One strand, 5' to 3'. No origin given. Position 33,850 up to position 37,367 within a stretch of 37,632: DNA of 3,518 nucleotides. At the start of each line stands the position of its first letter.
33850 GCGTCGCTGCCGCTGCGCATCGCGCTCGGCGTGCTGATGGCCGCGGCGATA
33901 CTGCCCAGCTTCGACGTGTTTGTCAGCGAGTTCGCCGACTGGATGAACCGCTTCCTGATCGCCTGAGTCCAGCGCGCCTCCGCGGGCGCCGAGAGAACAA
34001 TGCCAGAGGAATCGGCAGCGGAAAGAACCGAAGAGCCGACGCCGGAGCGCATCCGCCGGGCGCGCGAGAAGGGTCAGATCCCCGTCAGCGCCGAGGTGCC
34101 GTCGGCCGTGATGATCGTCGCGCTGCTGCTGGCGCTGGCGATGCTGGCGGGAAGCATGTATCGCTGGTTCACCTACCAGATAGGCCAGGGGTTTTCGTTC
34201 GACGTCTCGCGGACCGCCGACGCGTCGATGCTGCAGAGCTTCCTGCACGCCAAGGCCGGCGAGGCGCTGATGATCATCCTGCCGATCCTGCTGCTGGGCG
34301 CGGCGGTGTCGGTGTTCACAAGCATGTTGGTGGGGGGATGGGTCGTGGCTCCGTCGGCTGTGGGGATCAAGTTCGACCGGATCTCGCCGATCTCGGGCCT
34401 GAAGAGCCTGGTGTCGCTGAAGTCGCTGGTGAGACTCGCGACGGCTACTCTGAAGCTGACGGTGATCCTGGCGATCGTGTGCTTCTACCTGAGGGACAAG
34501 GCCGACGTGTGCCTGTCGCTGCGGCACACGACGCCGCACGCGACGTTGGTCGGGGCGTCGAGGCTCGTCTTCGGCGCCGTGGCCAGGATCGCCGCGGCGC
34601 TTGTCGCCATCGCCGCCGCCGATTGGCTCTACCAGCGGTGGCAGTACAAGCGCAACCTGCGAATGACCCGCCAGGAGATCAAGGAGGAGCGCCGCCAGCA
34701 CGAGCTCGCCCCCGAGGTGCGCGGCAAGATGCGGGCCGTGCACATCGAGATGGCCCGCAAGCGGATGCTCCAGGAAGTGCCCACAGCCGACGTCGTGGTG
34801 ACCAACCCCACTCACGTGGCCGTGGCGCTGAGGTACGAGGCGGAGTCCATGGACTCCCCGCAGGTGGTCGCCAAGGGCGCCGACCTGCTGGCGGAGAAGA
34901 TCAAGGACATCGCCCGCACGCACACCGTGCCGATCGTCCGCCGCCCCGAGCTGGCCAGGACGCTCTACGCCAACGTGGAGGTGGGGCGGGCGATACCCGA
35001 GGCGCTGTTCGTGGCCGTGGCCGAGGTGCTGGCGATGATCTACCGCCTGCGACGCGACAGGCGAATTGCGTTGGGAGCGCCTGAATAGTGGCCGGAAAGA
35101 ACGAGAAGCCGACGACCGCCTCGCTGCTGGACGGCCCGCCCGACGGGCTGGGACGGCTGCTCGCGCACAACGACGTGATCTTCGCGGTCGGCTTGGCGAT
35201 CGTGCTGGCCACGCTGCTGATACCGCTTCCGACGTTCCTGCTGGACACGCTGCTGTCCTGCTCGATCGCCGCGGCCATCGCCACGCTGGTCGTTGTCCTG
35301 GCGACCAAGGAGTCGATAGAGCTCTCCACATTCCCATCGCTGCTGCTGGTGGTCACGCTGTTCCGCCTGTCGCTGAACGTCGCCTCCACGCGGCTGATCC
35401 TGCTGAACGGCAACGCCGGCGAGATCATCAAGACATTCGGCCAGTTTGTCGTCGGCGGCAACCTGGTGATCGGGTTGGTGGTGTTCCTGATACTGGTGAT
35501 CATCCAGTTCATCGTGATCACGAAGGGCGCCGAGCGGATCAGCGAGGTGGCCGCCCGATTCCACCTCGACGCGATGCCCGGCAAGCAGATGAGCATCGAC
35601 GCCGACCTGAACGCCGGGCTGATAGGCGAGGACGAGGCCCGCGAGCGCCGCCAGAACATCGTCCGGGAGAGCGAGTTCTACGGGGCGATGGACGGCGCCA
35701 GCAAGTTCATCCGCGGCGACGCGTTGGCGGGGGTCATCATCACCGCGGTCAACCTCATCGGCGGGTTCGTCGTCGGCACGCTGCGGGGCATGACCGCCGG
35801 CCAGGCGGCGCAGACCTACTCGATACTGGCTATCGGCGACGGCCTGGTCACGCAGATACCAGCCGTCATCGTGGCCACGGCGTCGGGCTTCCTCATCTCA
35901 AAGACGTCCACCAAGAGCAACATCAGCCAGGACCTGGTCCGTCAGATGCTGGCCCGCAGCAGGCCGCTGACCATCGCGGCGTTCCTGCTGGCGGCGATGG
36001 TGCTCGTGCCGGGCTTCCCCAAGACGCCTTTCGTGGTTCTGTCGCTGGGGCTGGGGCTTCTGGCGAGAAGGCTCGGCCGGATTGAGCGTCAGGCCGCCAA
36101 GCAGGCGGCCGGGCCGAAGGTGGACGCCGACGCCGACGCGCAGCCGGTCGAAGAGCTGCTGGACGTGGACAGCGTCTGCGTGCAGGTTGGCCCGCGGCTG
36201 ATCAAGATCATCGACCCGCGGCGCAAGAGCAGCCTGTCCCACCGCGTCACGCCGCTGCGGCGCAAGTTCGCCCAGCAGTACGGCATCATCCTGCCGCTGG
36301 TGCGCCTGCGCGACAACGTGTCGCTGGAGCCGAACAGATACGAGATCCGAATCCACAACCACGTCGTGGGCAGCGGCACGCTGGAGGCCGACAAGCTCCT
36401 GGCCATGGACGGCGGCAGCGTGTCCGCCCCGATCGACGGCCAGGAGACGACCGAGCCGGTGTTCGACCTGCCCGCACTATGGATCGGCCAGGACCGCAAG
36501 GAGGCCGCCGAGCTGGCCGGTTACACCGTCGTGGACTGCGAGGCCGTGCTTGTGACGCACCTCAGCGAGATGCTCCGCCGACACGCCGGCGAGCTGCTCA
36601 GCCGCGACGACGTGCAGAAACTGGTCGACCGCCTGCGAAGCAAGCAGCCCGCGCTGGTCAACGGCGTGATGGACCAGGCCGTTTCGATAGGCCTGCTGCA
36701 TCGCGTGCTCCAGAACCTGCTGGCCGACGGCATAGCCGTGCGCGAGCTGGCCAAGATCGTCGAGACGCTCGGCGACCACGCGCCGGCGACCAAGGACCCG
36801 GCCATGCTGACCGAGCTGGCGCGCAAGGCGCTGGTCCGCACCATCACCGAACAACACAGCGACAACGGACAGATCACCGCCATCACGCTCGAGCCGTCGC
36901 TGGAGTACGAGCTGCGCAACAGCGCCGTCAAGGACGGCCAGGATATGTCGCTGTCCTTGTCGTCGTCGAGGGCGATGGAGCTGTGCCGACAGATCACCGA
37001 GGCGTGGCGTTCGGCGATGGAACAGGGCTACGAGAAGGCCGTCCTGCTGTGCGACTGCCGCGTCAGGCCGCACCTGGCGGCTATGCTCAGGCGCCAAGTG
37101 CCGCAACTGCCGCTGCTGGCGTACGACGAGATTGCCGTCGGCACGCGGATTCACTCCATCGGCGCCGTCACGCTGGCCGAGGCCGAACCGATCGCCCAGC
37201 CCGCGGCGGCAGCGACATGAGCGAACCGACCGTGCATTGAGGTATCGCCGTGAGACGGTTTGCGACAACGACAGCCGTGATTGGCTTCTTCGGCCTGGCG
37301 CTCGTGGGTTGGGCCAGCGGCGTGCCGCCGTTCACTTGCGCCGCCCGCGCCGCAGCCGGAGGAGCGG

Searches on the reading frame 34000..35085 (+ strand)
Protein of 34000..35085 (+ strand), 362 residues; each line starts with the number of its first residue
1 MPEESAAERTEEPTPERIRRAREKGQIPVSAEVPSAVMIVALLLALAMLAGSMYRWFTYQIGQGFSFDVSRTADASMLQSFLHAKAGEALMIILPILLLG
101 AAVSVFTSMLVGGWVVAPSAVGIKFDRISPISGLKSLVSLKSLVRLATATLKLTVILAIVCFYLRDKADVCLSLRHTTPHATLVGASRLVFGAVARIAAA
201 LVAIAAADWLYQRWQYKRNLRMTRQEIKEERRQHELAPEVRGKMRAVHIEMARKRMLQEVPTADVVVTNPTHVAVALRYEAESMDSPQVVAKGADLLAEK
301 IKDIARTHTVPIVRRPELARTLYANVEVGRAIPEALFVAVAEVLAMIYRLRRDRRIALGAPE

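Call 9: search_protein_families(library=pfam, proteins=[window:34000-35085:+], max_evalue=0.01)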
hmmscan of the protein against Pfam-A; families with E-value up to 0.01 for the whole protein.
window:34000-35085:+ (362 aa): 1 family
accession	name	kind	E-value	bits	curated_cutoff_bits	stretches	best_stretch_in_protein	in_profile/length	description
PF01312.24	Bac_export_2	-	2.4e-112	375.9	24.4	1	8-347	2-335/335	FlhB HrpN YscU SpaS Family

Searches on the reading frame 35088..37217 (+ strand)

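Call 9: search_protein_families(library=pfam, proteins=[window:35088-37217:+], max_evalue=0.01)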
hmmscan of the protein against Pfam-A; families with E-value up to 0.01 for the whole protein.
window:35088-37217:+ (710 aa): 1 family
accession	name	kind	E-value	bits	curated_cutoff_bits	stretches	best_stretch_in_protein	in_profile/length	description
PF00771.25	FHIPEP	-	7.5e-241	801.6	29.1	1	39-683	1-653/657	FHIPEP family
